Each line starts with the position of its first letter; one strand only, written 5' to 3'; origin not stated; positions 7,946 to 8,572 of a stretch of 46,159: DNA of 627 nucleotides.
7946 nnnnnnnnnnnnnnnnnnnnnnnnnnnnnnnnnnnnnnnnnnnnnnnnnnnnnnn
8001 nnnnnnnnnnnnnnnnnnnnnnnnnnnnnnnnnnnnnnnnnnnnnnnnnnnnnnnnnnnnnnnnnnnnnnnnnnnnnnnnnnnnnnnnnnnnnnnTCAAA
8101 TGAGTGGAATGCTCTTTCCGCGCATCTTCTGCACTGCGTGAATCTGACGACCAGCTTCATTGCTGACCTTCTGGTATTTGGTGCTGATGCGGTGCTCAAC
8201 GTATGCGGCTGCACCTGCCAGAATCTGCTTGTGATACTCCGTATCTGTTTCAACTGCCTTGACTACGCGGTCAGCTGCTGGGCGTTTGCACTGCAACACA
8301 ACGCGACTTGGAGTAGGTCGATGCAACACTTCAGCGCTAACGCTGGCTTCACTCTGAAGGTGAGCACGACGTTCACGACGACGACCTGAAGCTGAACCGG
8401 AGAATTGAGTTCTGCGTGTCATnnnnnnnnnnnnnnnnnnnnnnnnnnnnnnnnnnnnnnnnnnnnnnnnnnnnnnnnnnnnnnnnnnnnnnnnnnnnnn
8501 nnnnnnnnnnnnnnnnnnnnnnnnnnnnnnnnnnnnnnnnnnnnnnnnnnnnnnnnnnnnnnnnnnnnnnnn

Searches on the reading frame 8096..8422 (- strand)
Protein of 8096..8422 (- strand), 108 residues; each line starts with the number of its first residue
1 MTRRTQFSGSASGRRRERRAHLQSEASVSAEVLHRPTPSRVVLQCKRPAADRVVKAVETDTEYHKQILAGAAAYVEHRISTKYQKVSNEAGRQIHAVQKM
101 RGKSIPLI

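Call 3: search_protein_families(library=pfam, proteins=[window:8096-8422:-], max_evalue=0.1)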
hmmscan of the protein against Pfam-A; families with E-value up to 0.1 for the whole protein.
window:8096-8422:- (108 aa): 1 family
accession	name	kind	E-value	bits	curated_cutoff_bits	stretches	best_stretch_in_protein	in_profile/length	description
PF25694.1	N_peptide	-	1.4e-15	58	27.9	1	2-75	6-73/100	Transcriptional antitermination N peptide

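Call 4: search_protein_families(library=phrogs, proteins=[window:8096-8422:-], max_evalue=0.01)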
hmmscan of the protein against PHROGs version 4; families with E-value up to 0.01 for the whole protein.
window:8096-8422:- (108 aa): 1 family
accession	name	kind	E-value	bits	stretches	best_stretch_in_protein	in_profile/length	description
phrog_271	-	transcription regulation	9.5e-15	55.9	1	1-107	60-170/176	anti-termination protein N-like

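Call 11: search_dna_similar(query=window:8096-8422:-, collection=phages, mode=protein, max_rows=40, rows=spread, max_evalue=0.001)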
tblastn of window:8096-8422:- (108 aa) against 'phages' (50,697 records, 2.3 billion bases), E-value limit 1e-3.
Records with a match: 63; places in all: 63; records where one place covers at least 80% of the query: 0.
Best place of each record, by identity: 60-80% 62; <60% 1.
By first word of the organism name: Escherichia 41; Stx2-converting 10; Enterobacteria 8; Shigella 4.
By host as written in the record: - 11; Escherichia coli O157:H7 Morioka V526 4; Escherichia coli ECOR13 3; Escherichia coli O157:H7 3; Escherichia coli O157:H7 strain 982243 2; E. coli O157:H7 strain CB2851 2; Escherichia coli O157:H7 strain 990570 2; Shigella sonnei 75/02 2; and 33 more.
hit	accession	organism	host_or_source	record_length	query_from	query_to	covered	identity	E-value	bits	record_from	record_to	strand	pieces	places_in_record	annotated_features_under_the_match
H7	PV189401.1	Escherichia phage vB_EcoS_phi330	Escherichia coli K514 (EHEC)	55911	1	74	69%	50.6%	8e-8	54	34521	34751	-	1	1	antitermination protein N | hypothetical protein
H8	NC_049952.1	Escherichia phage 2B8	-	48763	1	52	48%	63.5%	2e-7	53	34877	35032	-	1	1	Phage antitermination protein N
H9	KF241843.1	Escherichia phage phi-8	Escherichia coli ED257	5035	1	52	48%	63.5%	2e-7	53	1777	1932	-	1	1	putative anti-termination protein N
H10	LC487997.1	Stx2-converting phage Stx2a F578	Escherichia coli O157:H7 strain F578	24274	1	52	48%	63.5%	2e-7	53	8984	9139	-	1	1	hypothetical protein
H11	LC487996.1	Stx2-converting phage Stx2a 981509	Escherichia coli O157:H7 strain 981509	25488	1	52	48%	63.5%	2e-7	53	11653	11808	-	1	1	hypothetical protein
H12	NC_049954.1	Escherichia phage 2G7b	-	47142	1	52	48%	63.5%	2e-7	53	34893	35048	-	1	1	Phage protein | Phage antitermination protein N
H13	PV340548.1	Escherichia phage PhiR11_1_star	Escherichia coli ECOR13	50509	1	52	48%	63.5%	2e-7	53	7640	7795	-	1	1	antitermination protein N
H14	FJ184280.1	Enterobacteria phage YYZ-2008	-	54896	1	52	48%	63.5%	2e-7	53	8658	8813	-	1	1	N protein | conserved hypothetical protein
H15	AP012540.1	Stx2-converting phage Stx2a_WGPS8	Escherichia coli O157:H7 strain 982243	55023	1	52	48%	63.5%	2e-7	53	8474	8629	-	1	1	anti-termination protein N | hypothetical protein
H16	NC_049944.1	Stx2-converting phage Stx2a_WGPS8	Escherichia coli O157:H7 strain 982243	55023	1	52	48%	63.5%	2e-7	53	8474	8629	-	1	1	anti-termination protein N-like | hypothetical protein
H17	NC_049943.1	Enterobacteria phage 2851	E. coli O157:H7 strain CB2851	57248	1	52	48%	63.5%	2e-7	53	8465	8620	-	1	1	antN: anti-termination protein N-like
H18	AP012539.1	Stx2-converting phage Stx2a_WGPS6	Escherichia coli O157:H7 strain 990570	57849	1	52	48%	63.5%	2e-7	53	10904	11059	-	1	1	anti-termination protein N | hypothetical protein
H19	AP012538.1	Stx2-converting phage Stx2a_WGPS4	Escherichia coli O157:H7 strain 990281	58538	1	52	48%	63.5%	2e-7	53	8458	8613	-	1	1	anti-termination protein N | hypothetical protein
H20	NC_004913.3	Escherichia Stx1 converting phage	Escherichia coli O157:H7 Morioka V526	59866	1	52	48%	63.5%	2e-7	53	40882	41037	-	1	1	region V | N: anti-termination protein N-like | hypothetical protein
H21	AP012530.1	Stx2-converting phage Stx2a_F349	Escherichia coli O157:H7 strain F349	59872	1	52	48%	63.5%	2e-7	53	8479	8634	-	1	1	anti-termination protein N | hypothetical protein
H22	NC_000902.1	Enterobacteria phage VT2-Sakai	Escherichia coli O157:H7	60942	1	52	48%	63.5%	2e-7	53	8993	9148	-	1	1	N: anti-termination protein N-like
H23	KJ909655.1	Escherichia Stx1-converting recombinant phage HUN/2013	Escherichia coli O157:H7 Sakai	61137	1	52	48%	63.5%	2e-7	53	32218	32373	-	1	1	hypothetical protein | antitermination protein N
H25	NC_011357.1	Stx2-converting phage 1717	Escherichia coli O157:H7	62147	1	52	48%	63.5%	2e-7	53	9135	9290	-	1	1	anti-termination protein N-like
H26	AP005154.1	Escherichia phage Stx2 II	Escherichia coli O157:H7 Morioka V526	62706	1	52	48%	63.5%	2e-7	53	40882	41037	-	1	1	region V | N: N protein | hypothetical protein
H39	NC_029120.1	Shigella phage 75/02 Stx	Shigella sonnei 75/02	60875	1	52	48%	63.5%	1e-6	50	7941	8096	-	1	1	none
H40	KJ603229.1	Shigella phage POCJ13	Shigella flexneri 2a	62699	1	52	48%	63.5%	1e-6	50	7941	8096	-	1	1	antitermination protein N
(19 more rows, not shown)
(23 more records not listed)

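Call 13: get_annotated_region(hit=H22, flank=3500)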
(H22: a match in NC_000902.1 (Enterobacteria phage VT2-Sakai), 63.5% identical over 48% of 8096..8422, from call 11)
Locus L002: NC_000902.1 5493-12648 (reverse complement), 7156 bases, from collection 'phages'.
description: Enterobacteria phage VT2-Sakai, complete genome.
organism: Enterobacteria phage VT2-Sakai (NCBI taxid 97081)
taxonomy: Viruses; Duplodnaviria; Heunggongvirae; Uroviricota; Caudoviricetes; Sepvirinae; Traversvirus; Traversvirus II
host: Escherichia coli O157:H7; source: -; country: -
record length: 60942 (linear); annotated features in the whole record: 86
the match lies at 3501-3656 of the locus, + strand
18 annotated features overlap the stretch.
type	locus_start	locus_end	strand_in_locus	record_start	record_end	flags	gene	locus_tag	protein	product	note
CDS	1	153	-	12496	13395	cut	O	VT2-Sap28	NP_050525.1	similar to O protein of bacteriophage HK022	replication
CDS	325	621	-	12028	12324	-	cII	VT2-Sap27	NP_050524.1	CII-like transcriptional activator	establishment of lysogenic state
CDS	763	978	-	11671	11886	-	cro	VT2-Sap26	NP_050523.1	transcriptional repressor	-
CDS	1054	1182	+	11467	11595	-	-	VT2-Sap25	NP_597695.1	c1 repressor protein fragment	Predicted by GeneMark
CDS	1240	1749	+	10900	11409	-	cI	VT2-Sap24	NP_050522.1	LexA family transcriptional regulator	-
CDS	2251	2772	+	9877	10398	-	-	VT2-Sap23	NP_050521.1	hypothetical protein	orf22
CDS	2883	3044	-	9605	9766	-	-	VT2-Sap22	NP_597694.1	hypothetical protein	Predicted by GeneMark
CDS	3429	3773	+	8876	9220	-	N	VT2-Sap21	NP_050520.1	anti-termination protein N-like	antitermination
CDS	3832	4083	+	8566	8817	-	-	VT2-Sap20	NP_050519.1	hypothetical protein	orf20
CDS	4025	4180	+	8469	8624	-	-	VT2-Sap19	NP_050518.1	hypothetical protein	orf19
CDS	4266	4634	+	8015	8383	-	ea10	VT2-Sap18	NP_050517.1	hypothetical protein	-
CDS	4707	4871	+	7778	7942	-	cIII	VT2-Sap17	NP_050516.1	CIII anti-termination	-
CDS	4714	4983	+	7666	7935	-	kil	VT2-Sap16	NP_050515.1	Kil protein for bacterial septation inhibition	-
CDS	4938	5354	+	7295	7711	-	gam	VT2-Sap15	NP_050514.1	gam-like host nuclease inhibitor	-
CDS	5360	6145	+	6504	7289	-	bet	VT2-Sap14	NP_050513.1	RecT-like ssDNA annealing protein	recombination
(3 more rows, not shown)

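Call 14: get_annotated_region(hit=H7, flank=3500)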
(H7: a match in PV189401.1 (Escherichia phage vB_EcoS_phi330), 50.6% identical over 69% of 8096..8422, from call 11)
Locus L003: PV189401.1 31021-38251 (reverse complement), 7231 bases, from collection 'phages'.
description: Escherichia phage vB_EcoS_phi330, complete genome.
organism: Escherichia phage vB_EcoS_phi330 (NCBI taxid 3411874)
taxonomy: Viruses; Duplodnaviria; Heunggongvirae; Uroviricota; Caudoviricetes; Pankowvirus
host: Escherichia coli K514 (EHEC); source: -; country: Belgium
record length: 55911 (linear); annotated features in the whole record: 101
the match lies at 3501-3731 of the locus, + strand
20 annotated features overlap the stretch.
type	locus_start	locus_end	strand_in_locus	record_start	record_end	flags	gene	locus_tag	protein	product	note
CDS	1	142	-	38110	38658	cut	-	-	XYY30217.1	replication initiation O-like protein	/product1=CDS; label: replication initiation O-like; DNA, RNA and nucleotide metabolism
CDS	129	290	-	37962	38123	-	-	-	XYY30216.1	hypothetical protein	/product1=CDS; label: hypothetical protein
CDS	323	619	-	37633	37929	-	-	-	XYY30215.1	CII-like transcriptional activator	/product1=CDS; label: CII-like transcriptional activator; transcription regulation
CDS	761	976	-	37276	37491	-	-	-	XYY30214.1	Cro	label: cro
CDS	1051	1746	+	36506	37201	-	-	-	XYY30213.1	hypothetical protein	/product1=CDS; label: cI-like repressor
CDS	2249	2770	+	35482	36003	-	-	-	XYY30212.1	hypothetical protein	/product1=CDS; label: hypothetical protein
CDS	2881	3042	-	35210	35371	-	-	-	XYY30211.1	hypothetical protein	/product1=CDS; label: hypothetical protein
CDS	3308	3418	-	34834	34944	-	-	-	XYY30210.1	hypothetical protein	/product1=CDS; label: hypothetical protein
CDS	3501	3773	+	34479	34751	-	-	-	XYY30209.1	antitermination protein N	label: Antitermination protein N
CDS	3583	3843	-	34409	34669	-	-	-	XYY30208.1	hypothetical protein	/product1=CDS; label: hypothetical protein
CDS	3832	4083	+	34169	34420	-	-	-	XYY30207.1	hypothetical protein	/product1=CDS; label: hypothetical protein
CDS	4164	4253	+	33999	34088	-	-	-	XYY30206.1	hypothetical protein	/product1=CDS; label: hypothetical protein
CDS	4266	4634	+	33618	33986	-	-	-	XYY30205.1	hypothetical protein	/product1=CDS; label: unknown function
CDS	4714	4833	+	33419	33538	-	-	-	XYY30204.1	Kil protein for bacterial septation inhibition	/product1=CDS; label: Kil protein for bacterial septation inhibition; other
CDS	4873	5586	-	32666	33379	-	-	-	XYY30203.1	hypothetical protein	/product1=CDS; label: hypothetical protein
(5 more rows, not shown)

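Call 29: find_homologous_proteins(query=window:8096-8422:-, max_evalue=0.001)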
Query window:8096-8422:- (108 aa): 246 proteins with E <= 0.001 among 256 candidates; the best 120 are listed.
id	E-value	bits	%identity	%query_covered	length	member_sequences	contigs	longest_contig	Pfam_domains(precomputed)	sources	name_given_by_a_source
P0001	9.4e-61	220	99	100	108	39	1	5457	PF25694.2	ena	-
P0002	1.5e-56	206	90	100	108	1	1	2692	PF25694.2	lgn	-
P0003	2.4e-56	206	91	100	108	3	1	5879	PF25694.2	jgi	-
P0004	1.1e-55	203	89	100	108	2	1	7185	PF25694.2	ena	-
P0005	2.5e-55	202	88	100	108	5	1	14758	PF25694.2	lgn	-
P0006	3.7e-54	199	87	100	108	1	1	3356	PF25694.2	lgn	-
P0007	6.6e-54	198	87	100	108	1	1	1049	PF25694.2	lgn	-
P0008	1.0e-53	197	87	100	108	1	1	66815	PF25694.2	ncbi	-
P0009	3.8e-53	195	92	98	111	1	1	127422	PF25694.2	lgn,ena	-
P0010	5.4e-51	189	84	100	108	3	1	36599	PF25694.2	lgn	-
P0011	6.3e-49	182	81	100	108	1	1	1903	PF25694.2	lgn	-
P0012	2.0e-48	180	81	100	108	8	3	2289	PF25694.2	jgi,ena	-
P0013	7.4e-48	178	81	100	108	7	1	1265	PF25694.2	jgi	jgi:hypothetical protein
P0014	2.1e-46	174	82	100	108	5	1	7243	PF25694.2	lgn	-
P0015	1.4e-45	171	80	100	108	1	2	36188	PF25694.2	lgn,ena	-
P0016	2.1e-43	164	76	100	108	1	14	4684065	PF25694.2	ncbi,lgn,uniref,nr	ncbi:antitermination protein [Pantoea ananatis]|uniref:transcriptional antitermination N peptide n=1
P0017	2.7e-43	164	76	100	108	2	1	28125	PF25694.2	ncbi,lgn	-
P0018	2.6e-39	151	75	99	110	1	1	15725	PF25694.2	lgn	-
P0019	3.7e-39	151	73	100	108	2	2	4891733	PF25694.2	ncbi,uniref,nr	ncbi:antitermination protein [Erwinia tracheiphila]|uniref:transcriptional antitermination N peptide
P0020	6.9e-38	147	96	69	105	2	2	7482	PF25694.2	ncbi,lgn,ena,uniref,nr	ncbi:antitermination protein N [Pantoea sp.]|uniref:transcriptional antitermination N peptide n=1 Ta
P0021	7.6e-38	146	96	69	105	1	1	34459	PF25694.2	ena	-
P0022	7.8e-38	146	96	69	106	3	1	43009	PF25694.2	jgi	jgi:hypothetical protein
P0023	9.9e-38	146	95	69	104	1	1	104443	PF25694.2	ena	-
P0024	1.3e-37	146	86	75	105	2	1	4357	PF25694.2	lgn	-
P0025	1.4e-37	146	86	75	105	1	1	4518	PF25694.2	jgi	-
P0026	2.4e-37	145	73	99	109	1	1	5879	PF25694.2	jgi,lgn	jgi:hypothetical protein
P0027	3.1e-37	144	95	69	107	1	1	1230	PF25694.2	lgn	-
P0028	7.6e-37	143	85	75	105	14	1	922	PF25694.2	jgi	-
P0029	1.0e-36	143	92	69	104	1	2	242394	PF25694.2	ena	-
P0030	1.1e-36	143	89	73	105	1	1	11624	PF25694.2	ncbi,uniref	ncbi:antitermination protein N [Pantoea sp. UYEF8]|uniref:transcriptional antitermination N peptide 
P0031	3.6e-36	141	83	75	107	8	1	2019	PF25694.2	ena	-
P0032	5.0e-35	137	80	75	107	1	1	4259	PF25694.2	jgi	-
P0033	5.2e-35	137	83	75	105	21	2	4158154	PF25694.2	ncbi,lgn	ncbi:antitermination protein N [Pantoea dispersa]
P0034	5.7e-35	137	68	99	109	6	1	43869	PF25694.2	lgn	-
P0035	6.2e-34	134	67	100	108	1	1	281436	PF25694.2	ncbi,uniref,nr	ncbi:hypothetical protein O3W44_00200 [Pantoea sp. LMR881]|uniref:transcriptional antitermination N 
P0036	5.1e-33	131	79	75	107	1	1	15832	PF25694.2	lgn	-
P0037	1.2e-32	130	85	69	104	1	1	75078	PF25694.2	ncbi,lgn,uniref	ncbi:antitermination protein N [Erwinia sp. V71]|uniref:transcriptional antitermination N peptide n=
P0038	2.4e-32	129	81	73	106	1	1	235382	PF25694.2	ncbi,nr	ncbi:antitermination protein N [Enterobacterales bacterium CwR94]|nr:antitermination protein N [Ente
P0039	2.4e-32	129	82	73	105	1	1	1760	PF25694.2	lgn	-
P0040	2.5e-32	129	83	69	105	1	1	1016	PF25694.2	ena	-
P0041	2.6e-32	129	88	69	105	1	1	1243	PF25694.2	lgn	-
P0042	2.7e-32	129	84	69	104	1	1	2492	PF25694.2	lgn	-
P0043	5.3e-32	128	79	75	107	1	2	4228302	PF25694.2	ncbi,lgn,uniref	ncbi:antitermination protein N [Pantoea endophytica]|uniref:Antitermination protein N n=1 Tax=Pantoe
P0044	7.2e-32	127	89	65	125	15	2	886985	PF25694.2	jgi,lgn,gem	-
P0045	8.2e-32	127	80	75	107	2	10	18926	PF25694.2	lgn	-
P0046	1.6e-31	126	87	69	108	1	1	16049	PF25694.2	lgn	-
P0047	3.4e-31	125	77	75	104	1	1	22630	PF25694.2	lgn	-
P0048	6.0e-31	124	79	75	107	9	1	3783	PF25694.2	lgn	-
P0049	3.8e-30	122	81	69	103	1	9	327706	PF11438.14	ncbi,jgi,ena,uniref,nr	ncbi:antitermination protein N [Pantoea piersonii]|uniref:antitermination protein N n=1 Tax=Pantoea 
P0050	4.0e-30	122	78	75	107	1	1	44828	PF25694.2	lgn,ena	-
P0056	1.7e-28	117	74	75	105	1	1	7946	PF25694.2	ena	-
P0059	1.6e-27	113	73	69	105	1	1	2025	PF25694.2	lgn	-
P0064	8.5e-27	111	73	69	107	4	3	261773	PF25694.2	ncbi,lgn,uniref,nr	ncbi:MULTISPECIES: antitermination protein N [unclassified Pantoea]|uniref:transcriptional antitermi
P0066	2.4e-25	106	73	69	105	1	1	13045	PF25694.2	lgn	-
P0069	1.3e-24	104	57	100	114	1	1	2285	PF25694.2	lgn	-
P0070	2.3e-23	100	58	100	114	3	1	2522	PF25694.2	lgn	-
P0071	3.0e-23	100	73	65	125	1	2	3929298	PF25694.2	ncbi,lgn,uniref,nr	ncbi:hypothetical protein [Pantoea piersonii]|uniref:hypothetical protein n=1 Tax=Pantoea piersonii 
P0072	2.6e-22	97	80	56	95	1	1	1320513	PF25694.2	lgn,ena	-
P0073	4.2e-22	96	82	56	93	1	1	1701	PF25694.2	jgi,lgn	jgi:hypothetical protein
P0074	4.9e-22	96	71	64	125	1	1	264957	PF25694.2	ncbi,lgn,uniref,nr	ncbi:hypothetical protein [Pantoea sp. GL120224-02]|uniref:hypothetical protein n=1 Tax=Pantoea sp. 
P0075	5.3e-22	96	56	100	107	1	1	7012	PF25694.2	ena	-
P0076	8.3e-22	95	70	69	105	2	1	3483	PF25694.2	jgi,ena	-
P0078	2.3e-21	94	69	69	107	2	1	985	PF25694.2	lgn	-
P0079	2.3e-21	94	58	100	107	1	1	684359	PF25694.2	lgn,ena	-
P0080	4.7e-21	93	68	69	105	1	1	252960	PF25694.2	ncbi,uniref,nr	ncbi:antitermination protein N [Rosenbergiella epipactidis]|uniref:transcriptional antitermination N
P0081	3.4e-19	87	78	51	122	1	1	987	PF25694.2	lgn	-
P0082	4.7e-19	86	56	98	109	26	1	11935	PF25694.2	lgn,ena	-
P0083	7.7e-18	82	51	100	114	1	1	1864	PF25694.2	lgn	-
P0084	1.5e-17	81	49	100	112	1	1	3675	PF25694.2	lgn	-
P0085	5.9e-16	76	67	56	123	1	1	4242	PF25694.2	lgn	-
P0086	8.0e-15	73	64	63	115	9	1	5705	PF25694.2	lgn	-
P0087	3.6e-14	71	75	48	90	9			PF25694.2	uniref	uniref:transcriptional antitermination N peptide n=1 Tax=Citrobacter freundii TaxID=546 RepID=UPI002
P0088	4.6e-14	70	57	69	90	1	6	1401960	PF25694.2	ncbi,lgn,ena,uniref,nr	ncbi:transcriptional antitermination N peptide [Citrobacter freundii]|uniref:transcriptional antiter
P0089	4.8e-14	70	55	69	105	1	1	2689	PF25694.2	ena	-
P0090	6.6e-14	70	73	48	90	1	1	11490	PF25694.2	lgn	-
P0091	8.1e-14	70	45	98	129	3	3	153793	PF25694.2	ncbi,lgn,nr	ncbi:antitermination protein [Salmonella enterica subsp. salamae]|nr:antitermination protein [Salmon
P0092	8.3e-14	70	74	44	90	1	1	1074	PF25694.2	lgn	-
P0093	1.2e-13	69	57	69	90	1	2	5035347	PF25694.2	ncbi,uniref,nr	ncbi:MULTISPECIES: antitermination protein N [Citrobacter]|uniref:transcriptional antitermination N 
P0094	1.2e-13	69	45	98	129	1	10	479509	PF25694.2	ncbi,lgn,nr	ncbi:antitermination protein [Salmonella enterica]|nr:antitermination protein [Salmonella enterica s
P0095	1.3e-13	69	73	48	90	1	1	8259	PF25694.2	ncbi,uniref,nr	ncbi:antitermination protein N [Citrobacter portucalensis]|uniref:transcriptional antitermination N 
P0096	1.3e-13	69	73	48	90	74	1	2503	PF25694.2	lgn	-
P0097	1.3e-13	69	44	98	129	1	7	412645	PF25694.2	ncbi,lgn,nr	ncbi:antitermination protein [Salmonella enterica]|nr:antitermination protein [Salmonella enterica s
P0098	1.7e-13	68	77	44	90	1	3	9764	PF25694.2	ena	-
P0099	1.9e-13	68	77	44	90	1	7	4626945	PF25694.2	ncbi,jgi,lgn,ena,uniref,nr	ncbi:antitermination protein N [Citrobacter freundii]|jgi:hypothetical protein|uniref:transcriptiona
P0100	2.0e-13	68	77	44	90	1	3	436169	PF25694.2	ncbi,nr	ncbi:transcriptional antitermination N peptide [Citrobacter braakii]|nr:antitermination protein N [C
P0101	2.4e-13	68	77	44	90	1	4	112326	PF25694.2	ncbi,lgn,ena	ncbi:TPA: antitermination protein N [Citrobacter braakii]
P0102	2.7e-13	68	77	44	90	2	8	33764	PF25694.2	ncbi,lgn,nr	ncbi:TPA: antitermination protein N [Citrobacter freundii]|nr:antitermination protein N [Citrobacter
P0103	3.4e-13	68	44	98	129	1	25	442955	PF25694.2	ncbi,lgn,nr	ncbi:antitermination protein [Salmonella enterica subsp. enterica serovar Lubbock]|nr:antiterminatio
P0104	3.9e-13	67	43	98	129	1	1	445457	PF25694.2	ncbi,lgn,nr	ncbi:antitermination protein [Salmonella enterica subsp. enterica serovar Thompson]|nr:antiterminati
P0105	4.4e-13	67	44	98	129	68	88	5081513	PF25694.2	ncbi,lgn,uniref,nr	ncbi:TPA: antitermination protein [Salmonella enterica subsp. enterica serovar Typhimurium]|uniref:A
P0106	4.6e-13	67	74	44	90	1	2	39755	PF25694.2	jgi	jgi:hypothetical protein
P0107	5.2e-13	67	74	44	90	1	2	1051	PF25694.2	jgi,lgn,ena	-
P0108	5.2e-13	67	42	98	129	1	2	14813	PF25694.2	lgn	-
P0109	7.5e-13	66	70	53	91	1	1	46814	PF25694.2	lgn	-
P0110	2.5e-12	65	41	98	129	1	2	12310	PF25694.2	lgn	-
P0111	3.4e-12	64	43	100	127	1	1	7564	PF25694.2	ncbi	ncbi:transcriptional antitermination N peptide [Salmonella enterica subsp. enterica serovar Anatum]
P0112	4.5e-12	64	43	100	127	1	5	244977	PF25694.2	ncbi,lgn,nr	ncbi:antitermination protein [Salmonella enterica]|nr:antitermination protein [Salmonella enterica] 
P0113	4.7e-12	64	43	100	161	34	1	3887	PF25694.2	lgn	-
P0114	4.8e-12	64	42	97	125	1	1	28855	PF25694.2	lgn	-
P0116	1.7e-11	62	41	100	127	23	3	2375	PF25694.2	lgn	-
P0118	1.8e-11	62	42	100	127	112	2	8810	PF25694.2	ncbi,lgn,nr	ncbi:antitermination protein [Salmonella enterica subsp. diarizonae]|nr:antitermination protein [Sal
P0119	3.0e-11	61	43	100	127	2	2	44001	PF25694.2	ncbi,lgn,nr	ncbi:antitermination protein [Salmonella enterica]|nr:antitermination protein [Salmonella enterica] 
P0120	3.7e-11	61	76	43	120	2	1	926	PF25694.2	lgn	-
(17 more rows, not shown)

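Call 48: find_related_loci(query=A2, collection=genome_contigs, flank=5000)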
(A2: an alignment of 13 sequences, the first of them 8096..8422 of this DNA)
Query A2 (108 aa) in genome_contigs; peptide patterns used: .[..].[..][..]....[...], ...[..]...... (x = any residue, [..] = any of these).
410 stretches matched a pattern; 14 encode a relative of the query (tblastn E <= 1e-3); 14 distinct loci.
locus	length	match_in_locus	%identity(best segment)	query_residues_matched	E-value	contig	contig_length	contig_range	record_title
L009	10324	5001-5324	97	1-108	3e-68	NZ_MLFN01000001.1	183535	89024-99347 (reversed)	Pantoea conspicua strain LMG 24534 Contig0001_, whole genome shotgun sequence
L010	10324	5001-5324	84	1-108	1e-50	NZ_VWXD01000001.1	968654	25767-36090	Candidatus Pantoea formicae isolate Acro-805 NODE_1_length_968654_cov_71.848006, whole genome shotgun sequence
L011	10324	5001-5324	81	1-108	5e-49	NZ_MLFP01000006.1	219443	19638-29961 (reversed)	Pantoea rodasii strain LMG 26273 Contig0006_, whole genome shotgun sequence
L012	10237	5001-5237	81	1-79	1e-39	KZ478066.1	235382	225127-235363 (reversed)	Enterobacterales bacterium CwR94 genomic scaffold scf_19201_8, whole genome shotgun sequence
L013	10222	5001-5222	85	1-74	2e-32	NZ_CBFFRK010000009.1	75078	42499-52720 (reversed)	Erwinia sp. V71 NODE_9_length_75078_cov_93.270943, whole genome shotgun sequence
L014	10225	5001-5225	73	1-75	5e-27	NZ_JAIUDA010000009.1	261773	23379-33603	Pantoea sp. alder81 NODE_9_length_261773_cov_73.954438, whole genome shotgun sequence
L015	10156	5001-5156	73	1-52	1e-19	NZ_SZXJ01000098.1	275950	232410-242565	Citrobacter sp. wls619 contig25, whole genome shotgun sequence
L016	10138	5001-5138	72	1-46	9e-17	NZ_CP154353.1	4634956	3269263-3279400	Enterobacter adelaidei strain ECC3473 chromosome, complete genome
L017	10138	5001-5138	63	1-46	2e-16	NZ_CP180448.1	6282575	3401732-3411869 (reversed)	Klebsiella sp. MISC125 chromosome, complete genome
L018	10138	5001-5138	63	1-46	2e-16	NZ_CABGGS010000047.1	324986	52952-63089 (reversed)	Klebsiella spallanzanii isolate SB6411, whole genome shotgun sequence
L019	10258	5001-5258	49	1-74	5e-15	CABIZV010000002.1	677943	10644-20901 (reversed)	Enterobacteriaceae bacterium isolate MGYG-HGUT-00110 genome assembly, contig: .20298_3_19.2, whole genome shotgun sequen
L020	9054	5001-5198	58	1-65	4e-15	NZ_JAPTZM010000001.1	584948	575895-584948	Atlantibacter subterraneus strain FRCl NG-17308_subterranea_lib283092_6123_2_1_contig_1, whole genome shotgun sequence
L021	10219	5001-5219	49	1-66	7e-14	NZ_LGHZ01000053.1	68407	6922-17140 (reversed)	Kluyvera genomosp. 1 strain L2 contig53, whole genome shotgun sequence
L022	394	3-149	47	5-46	9e-8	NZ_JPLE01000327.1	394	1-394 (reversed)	Xanthomonas pisi DSM 18956 Contig_336, whole genome shotgun sequence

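Call 49: find_related_loci(query=A2, collection=viral_contigs, flank=5000)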
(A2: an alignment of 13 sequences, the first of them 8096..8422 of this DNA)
Query A2 (108 aa) in viral_contigs; peptide patterns used: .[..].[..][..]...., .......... (x = any residue, [..] = any of these).
310 stretches matched a pattern; 292 encode a relative of the query (tblastn E <= 1e-3); the best 80 are kept; 80 distinct loci.
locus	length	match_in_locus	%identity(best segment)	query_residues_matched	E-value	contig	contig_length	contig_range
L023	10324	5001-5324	97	1-108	2e-67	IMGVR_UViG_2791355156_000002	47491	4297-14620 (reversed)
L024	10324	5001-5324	96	1-108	1e-67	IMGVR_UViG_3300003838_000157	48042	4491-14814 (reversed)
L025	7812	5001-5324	97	1-108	1e-66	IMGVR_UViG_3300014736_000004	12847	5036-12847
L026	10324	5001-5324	94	1-108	2e-65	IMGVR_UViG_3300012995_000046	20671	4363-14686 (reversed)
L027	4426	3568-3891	91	1-108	8e-64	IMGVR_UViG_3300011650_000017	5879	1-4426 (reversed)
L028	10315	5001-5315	89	1-105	1e-57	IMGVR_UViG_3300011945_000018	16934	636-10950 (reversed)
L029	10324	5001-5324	90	1-108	4e-54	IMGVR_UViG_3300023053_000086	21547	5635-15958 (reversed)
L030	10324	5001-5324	90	1-108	4e-54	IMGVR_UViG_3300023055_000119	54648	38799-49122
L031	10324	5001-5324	84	1-108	5e-50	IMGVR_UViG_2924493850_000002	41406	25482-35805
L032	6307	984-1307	82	1-108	1e-49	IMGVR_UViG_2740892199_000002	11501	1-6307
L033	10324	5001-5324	81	1-108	5e-49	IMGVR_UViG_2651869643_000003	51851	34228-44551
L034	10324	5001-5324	81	1-108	3e-48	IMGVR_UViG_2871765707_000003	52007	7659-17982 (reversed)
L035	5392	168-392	96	1-75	9e-44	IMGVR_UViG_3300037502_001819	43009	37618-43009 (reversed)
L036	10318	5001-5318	70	1-106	4e-42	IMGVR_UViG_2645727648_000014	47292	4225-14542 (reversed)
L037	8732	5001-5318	70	1-106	4e-42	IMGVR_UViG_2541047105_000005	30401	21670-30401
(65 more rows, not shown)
